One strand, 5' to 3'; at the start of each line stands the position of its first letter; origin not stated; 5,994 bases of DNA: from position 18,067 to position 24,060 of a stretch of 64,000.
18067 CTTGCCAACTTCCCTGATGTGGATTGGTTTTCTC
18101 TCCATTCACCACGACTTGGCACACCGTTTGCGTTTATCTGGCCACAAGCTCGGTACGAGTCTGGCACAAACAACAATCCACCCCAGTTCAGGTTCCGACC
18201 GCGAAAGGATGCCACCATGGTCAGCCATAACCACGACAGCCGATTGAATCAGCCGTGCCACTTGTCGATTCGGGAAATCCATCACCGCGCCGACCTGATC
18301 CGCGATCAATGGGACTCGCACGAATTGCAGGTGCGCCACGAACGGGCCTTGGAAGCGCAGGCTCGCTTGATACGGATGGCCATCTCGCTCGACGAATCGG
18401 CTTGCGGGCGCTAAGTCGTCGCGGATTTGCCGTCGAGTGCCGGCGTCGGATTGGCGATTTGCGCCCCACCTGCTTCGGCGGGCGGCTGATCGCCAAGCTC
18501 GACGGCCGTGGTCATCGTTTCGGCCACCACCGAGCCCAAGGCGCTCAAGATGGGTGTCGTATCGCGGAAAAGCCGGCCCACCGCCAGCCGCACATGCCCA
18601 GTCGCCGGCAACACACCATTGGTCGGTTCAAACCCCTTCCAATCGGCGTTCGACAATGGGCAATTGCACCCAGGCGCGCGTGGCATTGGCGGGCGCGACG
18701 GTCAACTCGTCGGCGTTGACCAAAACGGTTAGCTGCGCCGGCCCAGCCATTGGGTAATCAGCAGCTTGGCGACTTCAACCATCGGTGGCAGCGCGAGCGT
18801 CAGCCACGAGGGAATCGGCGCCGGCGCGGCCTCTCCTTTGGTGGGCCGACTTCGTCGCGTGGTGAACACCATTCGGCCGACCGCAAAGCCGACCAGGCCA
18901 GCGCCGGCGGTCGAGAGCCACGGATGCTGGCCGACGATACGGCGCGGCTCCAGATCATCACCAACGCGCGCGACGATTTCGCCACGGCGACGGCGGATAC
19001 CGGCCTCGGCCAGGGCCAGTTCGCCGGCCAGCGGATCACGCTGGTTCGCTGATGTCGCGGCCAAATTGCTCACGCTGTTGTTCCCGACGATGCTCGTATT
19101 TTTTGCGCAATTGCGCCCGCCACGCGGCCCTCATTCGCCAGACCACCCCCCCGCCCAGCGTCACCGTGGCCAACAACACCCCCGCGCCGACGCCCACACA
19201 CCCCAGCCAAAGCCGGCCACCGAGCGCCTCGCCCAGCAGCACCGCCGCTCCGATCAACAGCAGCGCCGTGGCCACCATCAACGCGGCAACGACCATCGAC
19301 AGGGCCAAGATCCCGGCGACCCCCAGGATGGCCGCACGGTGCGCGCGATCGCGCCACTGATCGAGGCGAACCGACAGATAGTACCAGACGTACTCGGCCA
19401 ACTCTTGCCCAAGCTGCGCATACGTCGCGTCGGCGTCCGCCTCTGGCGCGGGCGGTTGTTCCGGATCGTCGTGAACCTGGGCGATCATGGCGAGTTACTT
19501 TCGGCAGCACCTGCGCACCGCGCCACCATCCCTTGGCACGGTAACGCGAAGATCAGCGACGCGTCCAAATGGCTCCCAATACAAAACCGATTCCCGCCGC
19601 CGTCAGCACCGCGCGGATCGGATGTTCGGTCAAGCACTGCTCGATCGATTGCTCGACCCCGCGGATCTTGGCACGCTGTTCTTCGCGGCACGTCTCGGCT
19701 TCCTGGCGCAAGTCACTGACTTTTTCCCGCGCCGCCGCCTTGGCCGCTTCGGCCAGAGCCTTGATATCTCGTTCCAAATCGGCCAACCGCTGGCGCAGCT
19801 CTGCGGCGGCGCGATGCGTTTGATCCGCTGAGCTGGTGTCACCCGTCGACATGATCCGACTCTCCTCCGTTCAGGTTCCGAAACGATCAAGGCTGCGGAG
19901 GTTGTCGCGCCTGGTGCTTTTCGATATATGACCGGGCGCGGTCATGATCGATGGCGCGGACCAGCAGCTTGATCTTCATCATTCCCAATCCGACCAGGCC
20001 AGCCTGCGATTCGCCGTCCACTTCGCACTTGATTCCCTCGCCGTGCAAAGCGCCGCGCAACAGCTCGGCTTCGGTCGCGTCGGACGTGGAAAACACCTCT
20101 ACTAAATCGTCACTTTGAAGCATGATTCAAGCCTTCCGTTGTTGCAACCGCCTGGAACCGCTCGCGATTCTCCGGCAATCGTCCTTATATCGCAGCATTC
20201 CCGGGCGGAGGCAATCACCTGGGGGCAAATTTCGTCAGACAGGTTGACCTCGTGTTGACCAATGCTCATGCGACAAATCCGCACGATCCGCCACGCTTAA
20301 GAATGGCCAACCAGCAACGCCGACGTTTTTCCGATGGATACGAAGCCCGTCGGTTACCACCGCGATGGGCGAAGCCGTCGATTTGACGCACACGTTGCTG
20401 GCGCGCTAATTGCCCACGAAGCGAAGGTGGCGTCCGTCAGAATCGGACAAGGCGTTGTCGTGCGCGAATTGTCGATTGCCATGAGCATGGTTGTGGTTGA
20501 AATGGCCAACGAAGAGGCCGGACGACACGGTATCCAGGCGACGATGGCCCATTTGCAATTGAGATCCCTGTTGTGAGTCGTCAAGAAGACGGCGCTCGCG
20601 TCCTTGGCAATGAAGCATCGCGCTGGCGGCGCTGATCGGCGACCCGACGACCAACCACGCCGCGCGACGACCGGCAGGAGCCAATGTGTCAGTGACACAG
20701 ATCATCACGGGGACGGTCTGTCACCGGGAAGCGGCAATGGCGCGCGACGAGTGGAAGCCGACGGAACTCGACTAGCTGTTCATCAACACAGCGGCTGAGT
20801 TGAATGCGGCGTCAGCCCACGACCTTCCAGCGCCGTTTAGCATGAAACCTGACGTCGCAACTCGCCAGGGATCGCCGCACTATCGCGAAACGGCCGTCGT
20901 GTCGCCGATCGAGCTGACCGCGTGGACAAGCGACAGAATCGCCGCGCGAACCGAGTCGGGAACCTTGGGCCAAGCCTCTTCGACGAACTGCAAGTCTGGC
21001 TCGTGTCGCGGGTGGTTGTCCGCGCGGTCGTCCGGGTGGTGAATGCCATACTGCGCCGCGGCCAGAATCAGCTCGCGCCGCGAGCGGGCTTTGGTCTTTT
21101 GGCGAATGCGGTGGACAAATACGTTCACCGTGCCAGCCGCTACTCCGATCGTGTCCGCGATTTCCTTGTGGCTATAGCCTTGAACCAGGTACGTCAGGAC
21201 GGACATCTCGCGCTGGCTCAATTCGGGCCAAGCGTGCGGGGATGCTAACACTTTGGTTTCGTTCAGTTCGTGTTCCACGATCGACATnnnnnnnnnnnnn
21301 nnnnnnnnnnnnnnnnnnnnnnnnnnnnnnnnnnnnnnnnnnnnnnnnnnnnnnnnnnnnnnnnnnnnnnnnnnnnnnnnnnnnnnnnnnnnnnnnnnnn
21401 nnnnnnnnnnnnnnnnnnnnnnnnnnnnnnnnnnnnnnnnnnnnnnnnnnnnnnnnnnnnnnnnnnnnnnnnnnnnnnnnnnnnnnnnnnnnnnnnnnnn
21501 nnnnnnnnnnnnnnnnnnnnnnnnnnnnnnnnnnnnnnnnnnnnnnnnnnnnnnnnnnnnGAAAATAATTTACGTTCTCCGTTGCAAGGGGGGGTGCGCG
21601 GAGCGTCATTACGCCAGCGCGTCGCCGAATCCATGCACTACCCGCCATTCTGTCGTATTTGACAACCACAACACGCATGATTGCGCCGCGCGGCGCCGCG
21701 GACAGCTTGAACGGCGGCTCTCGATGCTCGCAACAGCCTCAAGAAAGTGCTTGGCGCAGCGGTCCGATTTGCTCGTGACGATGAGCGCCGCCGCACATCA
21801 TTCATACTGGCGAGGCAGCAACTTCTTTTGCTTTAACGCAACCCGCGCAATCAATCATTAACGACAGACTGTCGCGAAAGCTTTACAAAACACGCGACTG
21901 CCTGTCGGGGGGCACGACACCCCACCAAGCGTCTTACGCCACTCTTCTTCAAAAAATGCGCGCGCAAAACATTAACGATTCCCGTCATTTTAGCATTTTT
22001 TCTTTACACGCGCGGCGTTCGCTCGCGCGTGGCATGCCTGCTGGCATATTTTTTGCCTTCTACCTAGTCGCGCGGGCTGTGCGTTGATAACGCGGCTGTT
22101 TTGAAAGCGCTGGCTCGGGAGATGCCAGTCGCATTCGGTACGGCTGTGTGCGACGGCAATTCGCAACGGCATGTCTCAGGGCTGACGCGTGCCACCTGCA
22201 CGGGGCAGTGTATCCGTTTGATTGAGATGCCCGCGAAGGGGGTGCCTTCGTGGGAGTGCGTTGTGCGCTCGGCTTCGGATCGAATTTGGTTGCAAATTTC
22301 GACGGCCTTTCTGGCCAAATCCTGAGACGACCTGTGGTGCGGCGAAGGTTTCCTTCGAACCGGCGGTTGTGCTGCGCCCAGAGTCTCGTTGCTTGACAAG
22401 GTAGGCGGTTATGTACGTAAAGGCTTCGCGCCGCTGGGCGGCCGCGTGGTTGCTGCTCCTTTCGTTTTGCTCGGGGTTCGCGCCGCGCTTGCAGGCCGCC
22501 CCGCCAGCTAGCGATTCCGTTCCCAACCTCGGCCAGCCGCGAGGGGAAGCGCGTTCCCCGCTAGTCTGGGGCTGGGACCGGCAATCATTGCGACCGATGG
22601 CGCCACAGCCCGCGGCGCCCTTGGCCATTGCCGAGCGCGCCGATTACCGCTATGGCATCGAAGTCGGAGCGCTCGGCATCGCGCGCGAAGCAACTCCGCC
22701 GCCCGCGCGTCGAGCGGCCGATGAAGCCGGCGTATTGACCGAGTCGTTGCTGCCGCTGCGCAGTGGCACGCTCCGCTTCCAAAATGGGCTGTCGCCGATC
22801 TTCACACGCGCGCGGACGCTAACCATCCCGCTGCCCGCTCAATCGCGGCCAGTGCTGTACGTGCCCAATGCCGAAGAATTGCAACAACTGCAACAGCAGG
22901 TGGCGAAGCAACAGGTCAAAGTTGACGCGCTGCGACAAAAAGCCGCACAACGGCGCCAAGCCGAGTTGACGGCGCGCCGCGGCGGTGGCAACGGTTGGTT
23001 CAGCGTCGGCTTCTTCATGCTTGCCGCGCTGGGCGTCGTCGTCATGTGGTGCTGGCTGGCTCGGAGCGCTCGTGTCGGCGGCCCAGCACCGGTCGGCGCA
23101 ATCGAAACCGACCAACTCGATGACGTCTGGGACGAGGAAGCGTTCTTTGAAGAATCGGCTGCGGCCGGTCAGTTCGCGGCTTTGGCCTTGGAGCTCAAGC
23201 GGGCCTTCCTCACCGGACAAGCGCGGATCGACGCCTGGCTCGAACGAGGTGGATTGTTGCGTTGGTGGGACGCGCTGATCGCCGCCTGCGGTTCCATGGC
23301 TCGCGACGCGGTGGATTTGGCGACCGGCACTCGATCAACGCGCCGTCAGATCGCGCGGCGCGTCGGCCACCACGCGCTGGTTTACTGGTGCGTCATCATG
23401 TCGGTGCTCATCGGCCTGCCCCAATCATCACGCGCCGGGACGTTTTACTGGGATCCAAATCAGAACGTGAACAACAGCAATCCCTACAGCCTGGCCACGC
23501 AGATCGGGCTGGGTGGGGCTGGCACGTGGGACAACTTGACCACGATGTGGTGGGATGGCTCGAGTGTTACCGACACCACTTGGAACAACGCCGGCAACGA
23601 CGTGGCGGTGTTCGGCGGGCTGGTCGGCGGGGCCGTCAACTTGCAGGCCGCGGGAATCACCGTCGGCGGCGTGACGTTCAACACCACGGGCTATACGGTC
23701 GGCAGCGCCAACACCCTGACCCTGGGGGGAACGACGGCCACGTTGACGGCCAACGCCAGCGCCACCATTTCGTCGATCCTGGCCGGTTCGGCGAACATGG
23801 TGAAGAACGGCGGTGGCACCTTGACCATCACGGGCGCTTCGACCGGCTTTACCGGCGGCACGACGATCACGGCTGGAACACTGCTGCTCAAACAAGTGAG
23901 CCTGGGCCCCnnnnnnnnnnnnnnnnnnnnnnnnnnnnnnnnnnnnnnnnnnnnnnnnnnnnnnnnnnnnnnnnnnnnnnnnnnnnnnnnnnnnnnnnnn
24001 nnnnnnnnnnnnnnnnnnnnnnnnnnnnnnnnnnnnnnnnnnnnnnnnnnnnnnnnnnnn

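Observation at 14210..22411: Candidate self-contained sigma-54 circuit: sensor kinase + NtrC-type activator next to its two putative target promoters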

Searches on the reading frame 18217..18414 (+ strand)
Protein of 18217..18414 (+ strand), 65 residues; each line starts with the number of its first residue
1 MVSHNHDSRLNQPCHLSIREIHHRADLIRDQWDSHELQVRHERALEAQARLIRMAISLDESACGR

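Call 9: search_protein_families(library=pfam, proteins=[window:18217-18414:+], max_evalue=0.01)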
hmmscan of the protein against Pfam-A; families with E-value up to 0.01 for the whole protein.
window:18217-18414:+ (65 aa): 0 families

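Call 42: search_protein_representatives(protein=window:18217-18414:+)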
Query: 65 residues. Proteins with E-value up to 0.001 (for the whole library): 3; up to 1e-10: 1; up to 1e-30: 1. The best 3 are listed.
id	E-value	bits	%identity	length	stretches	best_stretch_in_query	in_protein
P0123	1.4e-35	135.6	100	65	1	1-65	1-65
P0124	1.9e-05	40.9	35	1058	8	5-47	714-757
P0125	2.4e-05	40.6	34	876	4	18-53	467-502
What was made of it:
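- Checked: It has no homologue among 1.84 billion representative proteins apart from itself (call 42).
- The ORF is an orphan (call 42).
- Tried and rejected: An exhaustive search with the small ORF gave only itself (call 42).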

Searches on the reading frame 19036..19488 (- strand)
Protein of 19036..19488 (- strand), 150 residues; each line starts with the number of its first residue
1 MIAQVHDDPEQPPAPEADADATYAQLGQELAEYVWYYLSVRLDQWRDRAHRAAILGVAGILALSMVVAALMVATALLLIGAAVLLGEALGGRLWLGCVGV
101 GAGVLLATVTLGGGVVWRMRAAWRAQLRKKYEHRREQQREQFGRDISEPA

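Call 9: search_protein_families(library=pfam, proteins=[window:19036-19488:-], max_evalue=0.01)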
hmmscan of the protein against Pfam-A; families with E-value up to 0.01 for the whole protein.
window:19036-19488:- (150 aa): 1 family
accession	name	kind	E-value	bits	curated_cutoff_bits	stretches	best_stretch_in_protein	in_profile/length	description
PF02683.22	DsbD_TM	-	0.0026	17.5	27.1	1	39-131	110-203/219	Cytochrome C biogenesis protein transmembrane domain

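Call 44: search_protein_families(library=ncbifam, proteins=[window:19036-19488:-], max_evalue=0.001)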
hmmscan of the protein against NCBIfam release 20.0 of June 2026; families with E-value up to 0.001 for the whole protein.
window:19036-19488:- (150 aa): 0 families

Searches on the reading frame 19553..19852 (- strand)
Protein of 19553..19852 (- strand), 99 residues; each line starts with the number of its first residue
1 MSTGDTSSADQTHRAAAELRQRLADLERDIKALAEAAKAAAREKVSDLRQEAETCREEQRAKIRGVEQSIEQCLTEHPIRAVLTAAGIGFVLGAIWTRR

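Call 9: search_protein_families(library=pfam, proteins=[window:19553-19852:-], max_evalue=0.01)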
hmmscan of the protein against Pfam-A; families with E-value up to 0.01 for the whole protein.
window:19553-19852:- (99 aa): 4 families
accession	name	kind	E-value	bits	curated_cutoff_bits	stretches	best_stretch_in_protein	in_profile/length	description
PF09789.14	CC149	-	0.00041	20.2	30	1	13-73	81-144/316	Coiled-coil domain-containing protein 149-A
PF01442.23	Apolipoprotein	-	0.0019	18.4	90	1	13-72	80-183/190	Apolipoprotein A1/A4/E domain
PF19029.5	DUF883_C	-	0.0019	18.3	27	1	72-99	3-30/30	DUF883 C-terminal glycine zipper region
PF14357.11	DUF4404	-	0.0088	17.1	27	0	10-49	13-53/83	Domain of unknown function (DUF4404)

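Call 44: search_protein_families(library=ncbifam, proteins=[window:19553-19852:-], max_evalue=0.001)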
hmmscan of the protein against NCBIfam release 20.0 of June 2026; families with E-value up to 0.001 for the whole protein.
window:19553-19852:- (99 aa): 0 families

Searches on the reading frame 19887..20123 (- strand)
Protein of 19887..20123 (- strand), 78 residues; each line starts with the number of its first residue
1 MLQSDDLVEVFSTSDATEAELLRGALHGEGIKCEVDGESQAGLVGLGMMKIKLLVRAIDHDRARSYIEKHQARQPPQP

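Call 9: search_protein_families(library=pfam, proteins=[window:19887-20123:-], max_evalue=0.01)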
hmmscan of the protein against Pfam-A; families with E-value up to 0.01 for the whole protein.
window:19887-20123:- (78 aa): 1 family
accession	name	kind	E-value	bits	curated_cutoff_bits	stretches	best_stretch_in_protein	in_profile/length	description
PF09413.15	DUF2007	-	5.9e-10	39.6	25.7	1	8-68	2-63/66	Putative prokaryotic signal transducing protein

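Call 44: search_protein_families(library=ncbifam, proteins=[window:19887-20123:-], max_evalue=0.001)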
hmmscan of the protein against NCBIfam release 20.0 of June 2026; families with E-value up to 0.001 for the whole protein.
window:19887-20123:- (78 aa): 0 families

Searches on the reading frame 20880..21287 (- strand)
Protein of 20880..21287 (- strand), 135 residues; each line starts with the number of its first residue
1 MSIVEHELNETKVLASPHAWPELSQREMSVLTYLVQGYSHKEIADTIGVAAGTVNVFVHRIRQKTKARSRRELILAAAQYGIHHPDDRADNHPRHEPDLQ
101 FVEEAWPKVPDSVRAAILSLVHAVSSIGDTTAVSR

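Call 9: search_protein_families(library=pfam, proteins=[window:20880-21287:-], max_evalue=0.01)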
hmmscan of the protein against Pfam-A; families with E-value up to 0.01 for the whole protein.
window:20880-21287:- (135 aa): 6 families
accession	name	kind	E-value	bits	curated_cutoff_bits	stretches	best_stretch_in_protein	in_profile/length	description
PF00196.25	GerE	-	6.8e-16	58.1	23.5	1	23-76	3-56/57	Bacterial regulatory proteins, luxR family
PF08281.18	Sigma70_r4_2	-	6.9e-08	32.5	25.7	1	22-64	10-53/54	Sigma-70, region 4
PF04545.22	Sigma70_r4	-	0.00021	21.2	24.1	1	22-64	4-47/50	Sigma-70, region 4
PF00486.34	Trans_reg_C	-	0.0053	17.3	26.2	0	23-76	6-69/77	Transcriptional regulatory protein, C terminal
PF13384.12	HTH_23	-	0.0054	16.9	24.6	0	30-63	10-43/50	Homeodomain-like domain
PF06056.18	Terminase_5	-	0.0068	16.8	20.3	0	36-64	12-40/58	Putative ATPase subunit of terminase (gpP-like)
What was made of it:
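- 20880..21287 (-): Stand-alone LuxR/GerE-type HTH regulator (135 aa). Call 9.
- Checked: The ORF 20880-21287(-) is a GerE/LuxR HTH protein (call 9), divergent from the 22411-52839(+) ORF across 1,123 bp.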

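Call 37: find_homologous_proteins(query=window:20880-21287:-, max_evalue=0.00001)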
Query window:20880-21287:- (135 aa): 2 proteins with E <= 0.00001 among 10 candidates.
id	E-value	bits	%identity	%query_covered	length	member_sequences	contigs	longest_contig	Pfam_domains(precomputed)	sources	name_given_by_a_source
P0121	9.4e-83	292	100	100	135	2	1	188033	PF00196.26,PF08281.19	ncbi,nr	ncbi:MAG: helix-turn-helix transcriptional regulator [Planctomycetes bacterium]|nr:helix-turn-helix 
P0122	2.1e-33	133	56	94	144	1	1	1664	PF00196.26,PF08281.19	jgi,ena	-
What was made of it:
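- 20880..21287 (-): Its only homologue is P0122, 56% identical (call 37).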

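Call 38: find_encoding_contigs(protein=P0122, flank=10000, max_places=4)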
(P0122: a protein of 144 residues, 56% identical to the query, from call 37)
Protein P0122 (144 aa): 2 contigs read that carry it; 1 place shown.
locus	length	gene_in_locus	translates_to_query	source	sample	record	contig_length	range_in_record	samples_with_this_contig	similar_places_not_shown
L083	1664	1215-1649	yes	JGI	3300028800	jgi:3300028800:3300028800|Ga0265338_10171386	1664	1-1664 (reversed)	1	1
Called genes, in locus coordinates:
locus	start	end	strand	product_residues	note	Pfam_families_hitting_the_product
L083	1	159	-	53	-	?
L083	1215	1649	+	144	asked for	PF00196:GerE, PF08281:Sigma70_r4_2 (weak)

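Call 44: search_protein_families(library=ncbifam, proteins=[window:20880-21287:-], max_evalue=0.001)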
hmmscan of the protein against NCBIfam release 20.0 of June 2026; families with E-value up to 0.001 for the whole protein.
window:20880-21287:- (135 aa): 24 families
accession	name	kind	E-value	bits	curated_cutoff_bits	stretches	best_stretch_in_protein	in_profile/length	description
NF007935.0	PRK10651.1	equivalog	5e-08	32.4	250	1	20-74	153-207/216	two-component system response regulator NarL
NF052366.1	photon_PedR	equivalog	8.4e-08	32.3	120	1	22-81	2-61/74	photosynthetic electron transport-dependent transcriptional regulator PedR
NF047785.1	respo_reg_MadR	equivalog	2.7e-07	30.2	300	1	18-82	144-208/209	MadR family response regulator transcription factor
NF007403.0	PRK09935.1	equivalog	2.8e-07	30.4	271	1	11-80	138-207/210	fimbria biosynthesis transcriptional regulator FimZ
NF003420.0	PRK04841.1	equivalog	1.3e-06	26.8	537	1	23-78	839-894/903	HTH-type transcriptional regulator MalT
NF006900.1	PRK09390.1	equivalog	3.6e-06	26.7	255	1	22-76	142-196/203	response regulator FixJ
NF052445.1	RespRegMctR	equivalog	3.6e-06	26.5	300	1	21-79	143-201/205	two-component system response regulator MctR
NF038181.1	reg_ATPase_IniR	equivalog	3.6e-06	25.6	750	1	16-74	761-818/827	isoniazid response ATPase/transcriptional regulator IniR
NF040749.1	tetrathio_RR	equivalog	6e-06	26.1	290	1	19-75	130-186/191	tetrathionate respiration response regulator TtrR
NF007708.0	PRK10403.1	equivalog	6.7e-06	25.7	343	1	16-71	147-202/215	nitrate/nitrite response regulator protein NarP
NF047402.1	TransRegVisN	equivalog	1.4e-05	24.5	250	1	22-77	185-240/246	transcriptional regulator VisN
NF007419.0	PRK09958.1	equivalog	1.6e-05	24.6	251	1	22-78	143-199/204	acid-sensing system DNA-binding response regulator EvgA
TIGR03541.1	reg_near_HchA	equivalog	4.4e-05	23.1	215.6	1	15-81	164-230/232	PA1136 family autoinducer-binding transcriptional regulator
NF041673.1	transregRamA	equivalog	5.2e-05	22.5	500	1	22-81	218-277/280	acetate metabolism transcriptional regulator RamA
TIGR02937.1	sigma70-ECF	superfamily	5.8e-05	22.8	42.9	1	21-66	116-162/165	sigma-70 family RNA polymerase sigma factor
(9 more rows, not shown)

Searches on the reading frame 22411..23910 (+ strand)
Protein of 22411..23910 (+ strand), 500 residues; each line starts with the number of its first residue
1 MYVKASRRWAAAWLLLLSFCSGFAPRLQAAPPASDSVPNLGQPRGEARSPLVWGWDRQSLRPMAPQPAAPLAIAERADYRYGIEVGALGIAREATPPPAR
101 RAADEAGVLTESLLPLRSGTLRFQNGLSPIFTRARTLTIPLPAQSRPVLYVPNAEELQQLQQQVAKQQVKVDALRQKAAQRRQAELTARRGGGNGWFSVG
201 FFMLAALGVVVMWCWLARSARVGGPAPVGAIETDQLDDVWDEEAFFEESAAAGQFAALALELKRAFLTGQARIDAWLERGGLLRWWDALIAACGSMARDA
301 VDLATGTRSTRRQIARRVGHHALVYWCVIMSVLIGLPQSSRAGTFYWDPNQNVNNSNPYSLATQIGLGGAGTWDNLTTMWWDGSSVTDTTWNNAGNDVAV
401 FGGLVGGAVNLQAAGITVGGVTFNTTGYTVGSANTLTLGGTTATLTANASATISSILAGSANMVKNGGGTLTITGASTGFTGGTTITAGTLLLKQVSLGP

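Call 49: find_homologous_proteins(query=window:22411-23910:+, max_evalue=0.00001)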
Query window:22411-23910:+ (500 aa): 15 proteins with E <= 0.00001 among 8000 candidates.
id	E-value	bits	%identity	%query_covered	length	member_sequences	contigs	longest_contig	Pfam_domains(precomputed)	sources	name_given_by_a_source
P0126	1.9e-21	95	54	24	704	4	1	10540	PF12951.14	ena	-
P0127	7.8e-18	83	48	24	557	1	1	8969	PF12951.14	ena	-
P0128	5.1e-16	77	50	26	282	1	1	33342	PF12951.14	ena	-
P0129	4.5e-15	74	48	27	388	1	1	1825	PF12951.14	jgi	jgi:autotransporter-associated beta strand protein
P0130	6.2e-15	73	50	26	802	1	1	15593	PF12951.14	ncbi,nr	ncbi:MAG: autotransporter-associated beta strand repeat-containing protein, partial [Planctomycetota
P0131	5.9e-13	67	46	32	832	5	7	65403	PF12951.14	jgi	jgi:autotransporter-associated beta strand protein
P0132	2.4e-12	65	51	25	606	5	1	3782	PF12951.14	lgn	-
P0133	1.6e-11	62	38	39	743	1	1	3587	-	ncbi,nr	ncbi:MAG TPA: hypothetical protein VHY20_01725, partial [Pirellulales bacterium]|nr:hypothetical pro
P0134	3.4e-11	61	42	31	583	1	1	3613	PF12951.14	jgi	jgi:autotransporter-associated beta strand protein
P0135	5.8e-11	60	36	27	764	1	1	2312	PF12951.14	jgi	jgi:autotransporter-associated beta strand protein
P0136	7.6e-11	60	49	25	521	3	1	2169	PF12951.14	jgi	jgi:fibronectin-binding autotransporter adhesin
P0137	2.2e-9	55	43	34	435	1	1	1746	-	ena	-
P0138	9.1e-9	53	40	32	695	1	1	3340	PF12951.14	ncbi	-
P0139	6.8e-8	50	43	21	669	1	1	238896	PF13229.13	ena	-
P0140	3.9e-7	47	37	34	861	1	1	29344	PF12951.14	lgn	-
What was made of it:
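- No orthologue of this giant gene's N-terminus exists to test whether the promoter is conserved (call 49).
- Tried and rejected: The giant gene's N-terminus has no orthologues (call 49).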
